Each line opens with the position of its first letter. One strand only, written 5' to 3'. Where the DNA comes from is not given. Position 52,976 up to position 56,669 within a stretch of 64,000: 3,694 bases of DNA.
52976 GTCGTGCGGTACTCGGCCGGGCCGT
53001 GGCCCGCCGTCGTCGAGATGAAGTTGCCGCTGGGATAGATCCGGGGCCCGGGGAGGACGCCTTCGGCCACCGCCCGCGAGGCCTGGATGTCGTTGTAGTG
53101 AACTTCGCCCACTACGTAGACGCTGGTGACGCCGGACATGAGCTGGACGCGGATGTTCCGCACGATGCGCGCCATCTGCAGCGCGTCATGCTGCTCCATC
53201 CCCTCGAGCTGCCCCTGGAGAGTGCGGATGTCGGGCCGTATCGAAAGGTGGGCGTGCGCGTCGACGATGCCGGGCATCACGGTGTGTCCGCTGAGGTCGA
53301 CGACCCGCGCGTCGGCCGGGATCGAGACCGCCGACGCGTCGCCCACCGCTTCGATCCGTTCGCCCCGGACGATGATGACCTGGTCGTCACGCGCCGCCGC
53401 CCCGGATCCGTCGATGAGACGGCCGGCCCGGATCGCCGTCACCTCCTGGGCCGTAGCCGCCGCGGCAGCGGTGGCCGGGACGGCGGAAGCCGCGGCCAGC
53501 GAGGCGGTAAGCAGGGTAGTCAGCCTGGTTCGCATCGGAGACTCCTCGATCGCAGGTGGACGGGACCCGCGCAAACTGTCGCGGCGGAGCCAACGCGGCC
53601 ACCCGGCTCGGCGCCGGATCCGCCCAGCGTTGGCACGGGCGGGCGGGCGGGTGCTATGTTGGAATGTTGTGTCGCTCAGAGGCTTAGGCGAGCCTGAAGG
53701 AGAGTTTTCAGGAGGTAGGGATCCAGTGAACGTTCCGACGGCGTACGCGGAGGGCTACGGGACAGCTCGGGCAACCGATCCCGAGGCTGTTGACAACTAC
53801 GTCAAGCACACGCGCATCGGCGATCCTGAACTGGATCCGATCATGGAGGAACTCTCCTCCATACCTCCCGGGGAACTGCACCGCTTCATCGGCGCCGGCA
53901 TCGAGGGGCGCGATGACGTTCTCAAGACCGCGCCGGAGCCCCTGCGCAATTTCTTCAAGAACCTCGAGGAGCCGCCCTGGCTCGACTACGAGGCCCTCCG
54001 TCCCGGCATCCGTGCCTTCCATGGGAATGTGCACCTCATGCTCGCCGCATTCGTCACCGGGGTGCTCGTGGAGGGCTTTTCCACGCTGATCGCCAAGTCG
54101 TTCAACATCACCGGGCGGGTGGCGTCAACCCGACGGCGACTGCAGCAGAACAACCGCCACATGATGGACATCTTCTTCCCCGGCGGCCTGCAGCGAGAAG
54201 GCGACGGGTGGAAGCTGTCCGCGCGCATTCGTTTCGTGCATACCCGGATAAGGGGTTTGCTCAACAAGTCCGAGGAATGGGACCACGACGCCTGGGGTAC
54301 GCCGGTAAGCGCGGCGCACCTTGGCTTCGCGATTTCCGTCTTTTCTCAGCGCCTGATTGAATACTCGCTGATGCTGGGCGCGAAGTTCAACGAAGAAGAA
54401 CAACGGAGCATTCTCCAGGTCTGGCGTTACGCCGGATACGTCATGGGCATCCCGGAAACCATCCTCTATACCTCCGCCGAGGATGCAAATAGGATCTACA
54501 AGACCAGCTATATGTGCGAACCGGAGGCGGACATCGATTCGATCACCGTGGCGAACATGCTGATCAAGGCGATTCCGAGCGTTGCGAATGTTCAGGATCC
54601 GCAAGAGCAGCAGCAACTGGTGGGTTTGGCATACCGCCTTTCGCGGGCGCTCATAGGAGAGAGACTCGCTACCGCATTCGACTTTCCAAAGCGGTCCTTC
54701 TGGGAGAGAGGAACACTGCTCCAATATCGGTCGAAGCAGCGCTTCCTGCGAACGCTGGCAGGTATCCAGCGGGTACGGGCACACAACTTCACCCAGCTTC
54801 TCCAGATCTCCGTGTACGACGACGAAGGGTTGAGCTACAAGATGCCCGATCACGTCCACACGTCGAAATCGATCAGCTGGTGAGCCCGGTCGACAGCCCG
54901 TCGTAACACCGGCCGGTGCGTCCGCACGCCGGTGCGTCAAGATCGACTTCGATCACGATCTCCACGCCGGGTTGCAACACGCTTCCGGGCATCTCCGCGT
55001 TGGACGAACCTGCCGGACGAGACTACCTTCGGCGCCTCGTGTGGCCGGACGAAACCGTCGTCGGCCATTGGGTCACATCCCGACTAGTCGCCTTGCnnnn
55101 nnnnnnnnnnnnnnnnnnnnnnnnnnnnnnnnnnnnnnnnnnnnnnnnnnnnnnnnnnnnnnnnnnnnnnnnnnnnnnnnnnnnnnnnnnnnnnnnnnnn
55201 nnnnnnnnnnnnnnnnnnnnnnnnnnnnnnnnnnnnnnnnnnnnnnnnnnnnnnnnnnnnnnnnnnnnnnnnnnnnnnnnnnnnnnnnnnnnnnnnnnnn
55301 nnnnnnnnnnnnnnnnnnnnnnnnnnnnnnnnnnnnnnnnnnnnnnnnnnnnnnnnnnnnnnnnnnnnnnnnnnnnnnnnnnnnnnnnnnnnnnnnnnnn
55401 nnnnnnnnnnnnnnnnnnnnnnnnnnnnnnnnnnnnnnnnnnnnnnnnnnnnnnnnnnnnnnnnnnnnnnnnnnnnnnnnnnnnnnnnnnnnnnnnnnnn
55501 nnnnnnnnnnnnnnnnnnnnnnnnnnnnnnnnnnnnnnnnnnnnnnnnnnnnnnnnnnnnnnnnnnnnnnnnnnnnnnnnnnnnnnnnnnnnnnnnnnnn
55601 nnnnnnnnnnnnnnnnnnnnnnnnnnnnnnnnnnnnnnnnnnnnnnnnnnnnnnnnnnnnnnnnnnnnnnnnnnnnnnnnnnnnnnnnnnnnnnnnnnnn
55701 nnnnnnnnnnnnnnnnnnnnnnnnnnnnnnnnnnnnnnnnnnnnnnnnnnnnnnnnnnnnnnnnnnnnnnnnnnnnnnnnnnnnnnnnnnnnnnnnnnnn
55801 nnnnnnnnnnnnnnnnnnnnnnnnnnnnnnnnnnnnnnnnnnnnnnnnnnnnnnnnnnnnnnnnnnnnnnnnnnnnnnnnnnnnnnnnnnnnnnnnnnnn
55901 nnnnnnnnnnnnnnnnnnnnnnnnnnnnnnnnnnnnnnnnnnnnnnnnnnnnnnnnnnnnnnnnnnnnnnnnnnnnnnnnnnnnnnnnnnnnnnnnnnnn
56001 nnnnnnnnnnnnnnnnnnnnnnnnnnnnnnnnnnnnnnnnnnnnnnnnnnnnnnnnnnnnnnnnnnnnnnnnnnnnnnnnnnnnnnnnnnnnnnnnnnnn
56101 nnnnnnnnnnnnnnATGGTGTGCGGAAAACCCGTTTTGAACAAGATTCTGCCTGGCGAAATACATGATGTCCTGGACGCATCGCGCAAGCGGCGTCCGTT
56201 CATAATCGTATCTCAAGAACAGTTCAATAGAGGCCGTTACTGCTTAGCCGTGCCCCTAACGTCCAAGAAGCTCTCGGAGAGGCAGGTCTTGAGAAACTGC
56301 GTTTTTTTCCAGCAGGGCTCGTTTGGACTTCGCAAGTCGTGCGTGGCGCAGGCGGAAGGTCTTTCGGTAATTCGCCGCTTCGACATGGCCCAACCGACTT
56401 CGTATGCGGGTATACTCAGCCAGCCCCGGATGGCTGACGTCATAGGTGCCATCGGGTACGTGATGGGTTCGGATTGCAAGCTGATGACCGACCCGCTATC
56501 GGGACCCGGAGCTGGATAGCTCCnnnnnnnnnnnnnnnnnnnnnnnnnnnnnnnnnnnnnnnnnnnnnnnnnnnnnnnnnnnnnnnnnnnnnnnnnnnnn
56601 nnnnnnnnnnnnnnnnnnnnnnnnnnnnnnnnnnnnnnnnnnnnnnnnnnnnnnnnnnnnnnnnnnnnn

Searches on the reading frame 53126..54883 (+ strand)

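Call 85: search_protein_families(library=pfam, proteins=[window:53126-54883:+], max_evalue=0.001)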
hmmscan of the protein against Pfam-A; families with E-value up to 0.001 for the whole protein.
window:53126-54883:+ (585 aa): 1 family
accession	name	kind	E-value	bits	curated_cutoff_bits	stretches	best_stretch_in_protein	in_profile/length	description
PF09995.15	MPAB_Lcp_cat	-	1.1e-19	71.9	23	1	298-542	3-230/231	ER-bound oxygenase mpaB/B'/Rubber oxygenase, catalytic domain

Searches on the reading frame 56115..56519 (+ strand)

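Call 85: search_protein_families(library=pfam, proteins=[window:56115-56519:+], max_evalue=0.001)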
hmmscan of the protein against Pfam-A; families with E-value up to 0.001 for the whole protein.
window:56115-56519:+ (134 aa): 1 family
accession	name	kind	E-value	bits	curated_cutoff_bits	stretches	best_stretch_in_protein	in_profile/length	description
PF02452.23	PemK_toxin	-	2.4e-06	28.1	23.1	1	23-113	18-105/109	PemK-like, MazF-like toxin of type II toxin-antitoxin system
